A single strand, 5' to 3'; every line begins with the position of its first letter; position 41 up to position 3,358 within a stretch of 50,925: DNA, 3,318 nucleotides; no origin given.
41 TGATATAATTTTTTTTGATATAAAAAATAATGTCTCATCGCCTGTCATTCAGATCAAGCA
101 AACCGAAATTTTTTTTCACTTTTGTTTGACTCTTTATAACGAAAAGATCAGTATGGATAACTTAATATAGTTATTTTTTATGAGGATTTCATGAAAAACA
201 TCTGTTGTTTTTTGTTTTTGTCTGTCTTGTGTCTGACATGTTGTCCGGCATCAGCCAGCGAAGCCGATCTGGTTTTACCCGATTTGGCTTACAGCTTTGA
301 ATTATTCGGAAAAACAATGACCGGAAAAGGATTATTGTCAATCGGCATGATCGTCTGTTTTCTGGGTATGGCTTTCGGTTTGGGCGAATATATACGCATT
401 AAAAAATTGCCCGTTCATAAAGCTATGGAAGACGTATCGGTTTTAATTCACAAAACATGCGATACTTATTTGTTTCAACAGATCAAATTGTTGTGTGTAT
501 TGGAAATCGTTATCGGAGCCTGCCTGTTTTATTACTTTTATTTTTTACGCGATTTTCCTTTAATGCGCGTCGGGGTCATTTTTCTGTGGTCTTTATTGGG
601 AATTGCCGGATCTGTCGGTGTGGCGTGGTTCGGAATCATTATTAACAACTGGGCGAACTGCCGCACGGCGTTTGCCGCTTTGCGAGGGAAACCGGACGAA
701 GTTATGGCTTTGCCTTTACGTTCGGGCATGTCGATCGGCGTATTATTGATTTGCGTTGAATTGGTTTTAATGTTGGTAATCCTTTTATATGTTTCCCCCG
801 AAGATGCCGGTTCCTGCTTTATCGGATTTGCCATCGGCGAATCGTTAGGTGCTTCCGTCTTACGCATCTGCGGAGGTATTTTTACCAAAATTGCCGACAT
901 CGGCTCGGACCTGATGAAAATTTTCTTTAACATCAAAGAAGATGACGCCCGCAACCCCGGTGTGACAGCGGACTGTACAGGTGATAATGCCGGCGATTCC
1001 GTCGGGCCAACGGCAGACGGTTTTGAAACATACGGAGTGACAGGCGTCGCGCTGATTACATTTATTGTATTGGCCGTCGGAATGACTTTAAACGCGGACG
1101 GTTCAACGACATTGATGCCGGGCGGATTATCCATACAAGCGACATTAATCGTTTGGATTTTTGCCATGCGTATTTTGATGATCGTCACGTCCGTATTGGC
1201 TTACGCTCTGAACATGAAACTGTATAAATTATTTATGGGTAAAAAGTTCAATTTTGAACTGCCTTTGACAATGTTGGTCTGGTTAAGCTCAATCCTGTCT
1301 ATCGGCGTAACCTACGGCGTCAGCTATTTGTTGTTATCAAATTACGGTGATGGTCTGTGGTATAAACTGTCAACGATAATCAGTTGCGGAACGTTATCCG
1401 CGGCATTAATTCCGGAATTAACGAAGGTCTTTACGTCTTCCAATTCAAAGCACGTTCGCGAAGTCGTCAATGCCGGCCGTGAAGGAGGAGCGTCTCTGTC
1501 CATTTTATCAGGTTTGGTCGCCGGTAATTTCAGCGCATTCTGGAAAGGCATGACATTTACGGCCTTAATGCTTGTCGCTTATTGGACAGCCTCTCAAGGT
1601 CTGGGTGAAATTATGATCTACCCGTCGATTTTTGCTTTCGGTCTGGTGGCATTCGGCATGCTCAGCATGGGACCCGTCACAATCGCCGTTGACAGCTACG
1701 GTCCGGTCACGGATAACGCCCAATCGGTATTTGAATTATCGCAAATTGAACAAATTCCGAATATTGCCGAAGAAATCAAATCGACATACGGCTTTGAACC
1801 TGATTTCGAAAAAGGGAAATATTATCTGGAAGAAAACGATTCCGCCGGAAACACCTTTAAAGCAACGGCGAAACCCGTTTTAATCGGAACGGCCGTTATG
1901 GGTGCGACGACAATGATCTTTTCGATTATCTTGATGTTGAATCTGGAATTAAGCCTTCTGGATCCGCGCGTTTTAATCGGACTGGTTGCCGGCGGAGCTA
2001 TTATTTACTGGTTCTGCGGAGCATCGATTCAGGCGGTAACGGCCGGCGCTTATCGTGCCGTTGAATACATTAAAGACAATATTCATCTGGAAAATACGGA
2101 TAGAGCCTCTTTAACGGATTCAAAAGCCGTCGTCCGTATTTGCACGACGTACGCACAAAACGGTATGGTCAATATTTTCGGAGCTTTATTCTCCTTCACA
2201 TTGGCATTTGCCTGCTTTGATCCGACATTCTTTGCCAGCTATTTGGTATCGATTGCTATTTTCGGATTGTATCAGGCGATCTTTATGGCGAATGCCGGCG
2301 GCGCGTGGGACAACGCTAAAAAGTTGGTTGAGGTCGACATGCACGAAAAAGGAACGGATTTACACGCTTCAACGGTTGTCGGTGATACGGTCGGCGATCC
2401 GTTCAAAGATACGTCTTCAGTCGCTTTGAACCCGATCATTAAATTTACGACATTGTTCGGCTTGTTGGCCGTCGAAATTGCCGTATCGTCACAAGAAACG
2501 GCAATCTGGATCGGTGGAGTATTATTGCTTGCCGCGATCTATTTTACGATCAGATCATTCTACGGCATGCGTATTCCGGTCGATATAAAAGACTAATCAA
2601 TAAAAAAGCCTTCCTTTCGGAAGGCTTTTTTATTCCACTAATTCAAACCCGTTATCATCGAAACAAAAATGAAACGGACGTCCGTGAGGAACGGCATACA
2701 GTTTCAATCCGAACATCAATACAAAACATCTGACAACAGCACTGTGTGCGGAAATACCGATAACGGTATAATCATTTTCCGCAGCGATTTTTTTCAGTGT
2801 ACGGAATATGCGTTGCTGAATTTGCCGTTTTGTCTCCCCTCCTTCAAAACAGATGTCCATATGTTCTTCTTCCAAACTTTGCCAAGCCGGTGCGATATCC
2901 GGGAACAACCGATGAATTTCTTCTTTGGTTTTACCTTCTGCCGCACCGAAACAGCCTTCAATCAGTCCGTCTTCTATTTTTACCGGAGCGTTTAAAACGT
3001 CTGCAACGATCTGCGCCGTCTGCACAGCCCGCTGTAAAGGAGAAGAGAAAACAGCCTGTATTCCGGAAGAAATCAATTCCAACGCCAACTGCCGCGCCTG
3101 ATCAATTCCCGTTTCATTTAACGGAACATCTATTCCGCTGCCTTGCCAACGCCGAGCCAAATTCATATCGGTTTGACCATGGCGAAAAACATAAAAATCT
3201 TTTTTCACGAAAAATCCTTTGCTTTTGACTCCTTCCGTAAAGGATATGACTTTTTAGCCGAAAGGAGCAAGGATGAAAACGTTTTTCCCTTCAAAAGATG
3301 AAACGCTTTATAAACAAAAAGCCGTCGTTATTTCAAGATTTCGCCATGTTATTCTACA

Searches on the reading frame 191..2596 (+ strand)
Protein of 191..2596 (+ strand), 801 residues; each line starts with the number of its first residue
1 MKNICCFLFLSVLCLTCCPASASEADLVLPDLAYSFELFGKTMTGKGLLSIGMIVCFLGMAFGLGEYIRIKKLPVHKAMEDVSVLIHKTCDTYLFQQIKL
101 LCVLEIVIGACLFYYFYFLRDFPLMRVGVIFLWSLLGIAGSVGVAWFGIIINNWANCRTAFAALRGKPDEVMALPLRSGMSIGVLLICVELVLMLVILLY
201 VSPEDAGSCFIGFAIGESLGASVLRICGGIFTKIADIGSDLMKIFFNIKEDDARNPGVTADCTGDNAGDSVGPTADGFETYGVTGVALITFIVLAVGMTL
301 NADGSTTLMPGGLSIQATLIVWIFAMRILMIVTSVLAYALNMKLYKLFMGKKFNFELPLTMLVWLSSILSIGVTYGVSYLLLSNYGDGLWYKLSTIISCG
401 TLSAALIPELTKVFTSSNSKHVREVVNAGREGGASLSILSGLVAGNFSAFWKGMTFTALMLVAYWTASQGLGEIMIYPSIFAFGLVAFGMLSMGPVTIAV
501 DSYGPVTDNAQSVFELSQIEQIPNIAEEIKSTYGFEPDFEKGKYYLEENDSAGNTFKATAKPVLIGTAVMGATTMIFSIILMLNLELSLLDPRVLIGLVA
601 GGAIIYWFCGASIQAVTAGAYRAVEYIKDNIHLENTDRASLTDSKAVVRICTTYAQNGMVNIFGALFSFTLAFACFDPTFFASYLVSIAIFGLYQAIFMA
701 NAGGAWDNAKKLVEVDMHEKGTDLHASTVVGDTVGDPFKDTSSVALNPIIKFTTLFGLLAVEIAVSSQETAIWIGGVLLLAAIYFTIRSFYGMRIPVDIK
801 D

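Call 27: search_protein_families(library=pfam, proteins=[window:191-2596:+], max_evalue=0.0001)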
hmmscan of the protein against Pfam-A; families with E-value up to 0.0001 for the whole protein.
window:191-2596:+ (801 aa): 1 family
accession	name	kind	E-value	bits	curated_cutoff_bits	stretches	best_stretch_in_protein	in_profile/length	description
PF03030.21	H_PPase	-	6.5e-175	583.9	29.7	1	58-759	2-644/645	Inorganic H+ pyrophosphatase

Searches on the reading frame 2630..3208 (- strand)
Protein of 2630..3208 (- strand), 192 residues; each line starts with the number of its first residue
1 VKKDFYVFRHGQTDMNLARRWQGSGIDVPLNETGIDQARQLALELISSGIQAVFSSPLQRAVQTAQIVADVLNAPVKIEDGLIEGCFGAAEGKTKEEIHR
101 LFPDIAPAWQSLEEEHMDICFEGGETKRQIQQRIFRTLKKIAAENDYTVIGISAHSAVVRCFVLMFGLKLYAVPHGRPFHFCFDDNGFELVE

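Call 27: search_protein_families(library=pfam, proteins=[window:2630-3208:-], max_evalue=0.0001)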
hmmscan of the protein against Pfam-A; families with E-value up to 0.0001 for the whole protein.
window:2630-3208:- (192 aa): 1 family
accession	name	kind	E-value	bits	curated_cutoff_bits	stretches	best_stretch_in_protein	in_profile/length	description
PF00300.27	His_Phos_1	-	1.2e-40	139.7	21.7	1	6-164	2-156/194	Histidine phosphatase superfamily (branch 1)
